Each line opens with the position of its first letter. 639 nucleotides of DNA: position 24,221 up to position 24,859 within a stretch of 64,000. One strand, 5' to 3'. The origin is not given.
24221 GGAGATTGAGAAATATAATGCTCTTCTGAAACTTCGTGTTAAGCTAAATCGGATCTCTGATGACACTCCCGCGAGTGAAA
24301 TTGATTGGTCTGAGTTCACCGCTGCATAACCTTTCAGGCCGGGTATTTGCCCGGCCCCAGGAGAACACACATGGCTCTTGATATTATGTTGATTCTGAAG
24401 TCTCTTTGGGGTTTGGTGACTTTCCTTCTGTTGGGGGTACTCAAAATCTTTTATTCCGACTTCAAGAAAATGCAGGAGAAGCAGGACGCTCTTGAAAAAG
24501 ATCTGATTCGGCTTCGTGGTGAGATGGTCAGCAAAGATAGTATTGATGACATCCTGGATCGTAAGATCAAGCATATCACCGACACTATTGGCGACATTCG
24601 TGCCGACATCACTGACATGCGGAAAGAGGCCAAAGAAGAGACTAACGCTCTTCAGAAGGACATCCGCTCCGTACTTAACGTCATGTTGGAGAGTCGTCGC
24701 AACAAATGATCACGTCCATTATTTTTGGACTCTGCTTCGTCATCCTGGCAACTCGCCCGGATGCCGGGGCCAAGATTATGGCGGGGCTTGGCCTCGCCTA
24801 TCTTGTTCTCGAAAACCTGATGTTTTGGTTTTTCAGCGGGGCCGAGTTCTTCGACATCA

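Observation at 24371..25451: Three membrane proteins embedded between tail-fibre genes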

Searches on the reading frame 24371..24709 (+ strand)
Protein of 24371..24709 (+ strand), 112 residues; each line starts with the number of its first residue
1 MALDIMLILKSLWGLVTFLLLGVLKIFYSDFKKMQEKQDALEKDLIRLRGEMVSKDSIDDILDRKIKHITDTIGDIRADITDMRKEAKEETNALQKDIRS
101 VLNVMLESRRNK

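Call 4: search_protein_families(library=pfam, proteins=[window:24371-24709:+], max_evalue=0.1)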
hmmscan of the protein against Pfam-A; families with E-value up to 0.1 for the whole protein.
window:24371-24709:+ (112 aa): 4 families
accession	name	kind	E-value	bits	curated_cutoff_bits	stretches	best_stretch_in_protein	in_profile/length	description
PF25541.1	TBCA_PH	-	0.015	15.5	27.8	1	32-105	60-136/139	PH domain-containing proteins, TBCA domain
PF23203.1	KIF21A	-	0.02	15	28.5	1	33-103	52-119/161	KIF21A-like domain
PF12679.13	ABC2_membrane_2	-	0.022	14.5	27.2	1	10-74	15-78/283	ABC-2 family transporter protein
PF07739.18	TipAS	-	0.1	13.6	23.8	0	30-80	29-81/117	TipAS antibiotic-recognition domain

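Call 5: search_protein_families(library=phrogs, proteins=[window:24371-24709:+], max_evalue=0.01)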
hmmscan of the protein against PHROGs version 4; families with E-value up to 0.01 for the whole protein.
window:24371-24709:+ (112 aa): 4 families
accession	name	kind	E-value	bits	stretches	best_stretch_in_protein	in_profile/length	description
phrog_5345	-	unknown function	3.2e-45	153.9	1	1-111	1-104/104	-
phrog_34580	-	unknown function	0.003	19.1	1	17-107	6-92/157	-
phrog_1625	-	moron, auxiliary metabolic gene and host takeover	0.0041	18.2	1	15-89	19-95/110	involved in bacteriocin production or immunity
phrog_14121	-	head and packaging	0.0068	15.9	1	23-112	512-602/745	virion structural protein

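Call 14: search_dna_similar(query=window:24371-24706:+, collection=phages, mode=protein, max_rows=60, rows=spread, max_evalue=0.001)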
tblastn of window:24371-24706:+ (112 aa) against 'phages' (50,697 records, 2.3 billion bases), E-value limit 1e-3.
Records with a match: 222; places in all: 222; records where one place covers at least 80% of the query: 222.
Best place of each record, by identity: >=99% 12; 95-99% 7; 90-95% 2; 80-90% 3; 60-80% 8; <60% 190.
By first word of the organism name: Escherichia 111; Klebsiella 30; Campylobacter 16; Cronobacter 15; Salmonella 15; Pectobacterium 10; Enterobacter 7; Erwinia 6; Serratia 2; Raoultella 2; and 6 more.
By host as written in the record: Escherichia coli 36; - 18; Campylobacter jejuni 15; Klebsiella pneumoniae 12; Escherichia coli K-12 12; Cronobacter sakazakii 11; Escherichia coli K-12 MG1655 11; Escherichia coli O157:H7 8; and 59 more.
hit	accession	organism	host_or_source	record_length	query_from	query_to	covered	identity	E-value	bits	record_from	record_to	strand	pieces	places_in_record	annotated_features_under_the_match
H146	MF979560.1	Pectobacterium phage DU_PP_I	Pectobacterium sp.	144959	1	112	100%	100.0%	3e-65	218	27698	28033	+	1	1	hypothetical protein (x2)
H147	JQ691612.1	Cronobacter phage CR3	Cronobacter sakazakii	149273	1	112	100%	100.0%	3e-65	218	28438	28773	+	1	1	hypothetical protein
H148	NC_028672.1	Cronobacter phage PBES 02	Cronobacter sp.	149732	1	112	100%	100.0%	3e-65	218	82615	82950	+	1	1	hypothetical protein (x2)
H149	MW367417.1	Pectobacterium phage PcCB7V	Pectobacterium sp. 7V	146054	1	112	100%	99.1%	7e-65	216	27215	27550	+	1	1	ATP synthase subunit b protein | putative serine protease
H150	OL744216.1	Enterobacter phage vB_ExiM_F4M1E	Enterobacter hormaechei subsp. ...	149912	1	112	100%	96.4%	7e-63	211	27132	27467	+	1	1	hypothetical protein (x2)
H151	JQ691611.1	Cronobacter phage CR9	Cronobacter sakazakii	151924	1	112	100%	92.9%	4e-60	203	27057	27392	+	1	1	hypothetical protein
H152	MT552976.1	Pectobacterium phage POP17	Pectobacterium carotovorum subsp. ...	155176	1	112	100%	82.1%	5e-53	182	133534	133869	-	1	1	record has no annotation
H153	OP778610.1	Escherichia phage W70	Escherichia coli str. K-12 substr. ...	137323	1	110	98%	69.1%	8e-44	156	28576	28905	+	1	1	hypothetical protein (x2)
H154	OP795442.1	Escherichia phage A7_1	Escherichia coli str. K-12 substr. ...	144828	1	110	98%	69.1%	8e-44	156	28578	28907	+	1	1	hypothetical protein (x2)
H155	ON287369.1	Serratia phage vB_SmaM-ChuuTotoro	Serratia marcescens LVF3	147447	1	110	98%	50.9%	3e-32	123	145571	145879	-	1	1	hypothetical protein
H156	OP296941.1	Klebsiella phage DP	Klebsiella pneumoniae KP16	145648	1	107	96%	45.8%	1e-24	102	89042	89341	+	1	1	hypothetical protein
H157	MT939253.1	Klebsiella phage vB_KpnM_Seu621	Klebsiella pneumoniae K23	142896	1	107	96%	45.8%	1e-24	101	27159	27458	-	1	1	putative membrane protein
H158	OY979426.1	Klebsiella phage vB_Kpl_K54lambda1.1.1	-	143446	1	107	96%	45.8%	1e-24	101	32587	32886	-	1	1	DNA polymerase exonuclease subunit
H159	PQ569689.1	Klebsiella phage vB_Kpn_K54_rec3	Klebsiella pneumoniae K23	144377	1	107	96%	45.8%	1e-24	101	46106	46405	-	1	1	hypothetical protein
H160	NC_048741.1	Proteus phage Mydo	Proteus mirabilis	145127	1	107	96%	45.8%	1e-24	101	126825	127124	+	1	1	hypothetical protein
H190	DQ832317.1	Escherichia phage V5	Escherichia coli O157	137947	14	110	87%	22.7%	2e-6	50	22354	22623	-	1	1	hypothetical protein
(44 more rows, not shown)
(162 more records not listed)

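Call 16: get_annotated_region(hit=H190, flank=6000)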
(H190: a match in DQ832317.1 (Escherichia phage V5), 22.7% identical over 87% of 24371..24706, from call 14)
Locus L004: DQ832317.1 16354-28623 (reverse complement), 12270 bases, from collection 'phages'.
description: Escherichia coli bacteriophage rv5, complete sequence.
organism: Escherichia phage V5 (NCBI taxid 399183)
taxonomy: Viruses; Duplodnaviria; Heunggongvirae; Uroviricota; Caudoviricetes; Vequintavirinae; Vequintavirus; Vequintavirus V5
host: Escherichia coli O157; source: -; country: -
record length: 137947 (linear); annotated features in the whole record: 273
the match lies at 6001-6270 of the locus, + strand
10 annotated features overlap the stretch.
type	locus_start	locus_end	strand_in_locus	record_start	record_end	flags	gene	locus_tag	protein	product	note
CDS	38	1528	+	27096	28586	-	-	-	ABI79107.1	conserved hypothetical protein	ORF 36; similar to Salmonella phage Felix O1 hypothetical protein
CDS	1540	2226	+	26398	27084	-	-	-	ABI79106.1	hypothetical protein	ORF 35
CDS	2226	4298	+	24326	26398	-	-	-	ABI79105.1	conserved hypothetical protein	ORF 34; similar to carboxyl terminus of Acinetobacter hypothetical protein in YP_047310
CDS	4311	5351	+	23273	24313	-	-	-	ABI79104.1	putative tail fiber protein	ORF 33; similar to Shigella sonnei putative tail fiber protein in YP_311591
CDS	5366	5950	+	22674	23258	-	-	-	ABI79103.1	putative tail fiber assembly protein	ORF 32; similar to Escherichia coli DLP12 prophage putative tail fiber assembly protein in NP_415093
CDS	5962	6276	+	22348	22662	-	-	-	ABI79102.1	hypothetical protein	ORF 31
CDS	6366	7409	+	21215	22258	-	-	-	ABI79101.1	tail fiber protein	ORF 30; similar to Shigella dysenteriae hypothetical protein in ZP_00922491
CDS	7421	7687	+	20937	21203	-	-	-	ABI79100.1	hypothetical protein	ORF 29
CDS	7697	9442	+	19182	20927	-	-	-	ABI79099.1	putative tail fiber protein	ORF 28; similar to Salmonella Fels-2 prophage protein in NP_461634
CDS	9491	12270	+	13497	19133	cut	-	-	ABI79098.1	hypothetical protein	cell wall surface anchor; ORF 27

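Call 63: find_homologous_proteins(query=window:24371-24706:+, max_evalue=0.001)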
Query window:24371-24706:+ (112 aa): 45 proteins with E <= 0.001 among 46 candidates.
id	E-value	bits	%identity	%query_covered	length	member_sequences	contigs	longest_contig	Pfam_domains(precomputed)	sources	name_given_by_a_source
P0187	7.1e-60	218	97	100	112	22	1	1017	-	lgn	-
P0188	3.4e-56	206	94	97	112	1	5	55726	-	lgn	-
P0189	2.0e-55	203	91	97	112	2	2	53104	-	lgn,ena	-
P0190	1.5e-54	201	89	100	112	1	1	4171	-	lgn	-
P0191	5.9e-54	199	87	100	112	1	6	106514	-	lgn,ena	-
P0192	1.8e-53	197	89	97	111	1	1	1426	-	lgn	-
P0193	1.9e-53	197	90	100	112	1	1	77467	-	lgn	-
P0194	2.1e-53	197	89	97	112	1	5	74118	-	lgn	-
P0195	2.4e-53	197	86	100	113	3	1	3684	-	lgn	-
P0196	4.0e-53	196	86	97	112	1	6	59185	-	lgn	-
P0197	4.7e-53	196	88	97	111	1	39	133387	-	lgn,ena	-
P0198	5.7e-53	195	88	100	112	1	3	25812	-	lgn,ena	-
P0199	1.9e-52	194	87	100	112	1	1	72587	-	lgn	-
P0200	6.6e-52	192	83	100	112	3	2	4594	-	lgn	-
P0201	7.7e-52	192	87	97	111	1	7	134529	-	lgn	-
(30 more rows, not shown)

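Call 82: search_protein_families(library=pfam, proteins=[L004:5962-6273:+], max_evalue=0.1)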
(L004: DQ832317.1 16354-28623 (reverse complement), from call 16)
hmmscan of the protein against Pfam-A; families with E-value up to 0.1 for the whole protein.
L004:5962-6273:+ (104 aa): 8 families
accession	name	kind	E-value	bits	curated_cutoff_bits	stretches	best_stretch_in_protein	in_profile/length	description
PF04513.17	Baculo_PEP_C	-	0.0021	18.6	38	1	34-94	36-97/140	Baculovirus polyhedron envelope protein, PEP, C terminus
PF23005.1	DUF7032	-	0.0021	18.2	27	0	26-50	20-44/115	Domain of unknown function (DUF7032)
PF07902.16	Gp58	-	0.0036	16.1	34.5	1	31-96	130-197/594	gp58-like protein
PF10779.14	XhlA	-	0.016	15.8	34.7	0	62-81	9-28/67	Haemolysin XhlA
PF06825.17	HSBP1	-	0.022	15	28.6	0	34-45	32-43/51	Heat shock factor binding protein 1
PF06160.17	EzrA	-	0.024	13.4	39.6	1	25-81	63-399/557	Septation ring formation regulator, EzrA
PF07889.17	DUF1664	-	0.025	15.1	34.6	1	32-95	37-100/124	Protein of unknown function (DUF1664)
PF01442.23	Apolipoprotein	-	0.031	14.4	90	1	31-98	13-82/190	Apolipoprotein A1/A4/E domain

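Call 112: search_protein_families(library=padloc, proteins=[window:24371-24706:+], max_evalue=0.01)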
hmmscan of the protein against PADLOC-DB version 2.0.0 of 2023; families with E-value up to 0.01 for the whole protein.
window:24371-24706:+ (112 aa): 1 family
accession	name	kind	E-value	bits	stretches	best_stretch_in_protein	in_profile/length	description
PDLC04663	PDC-M46B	-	0.0013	15.8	1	24-104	276-356/483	-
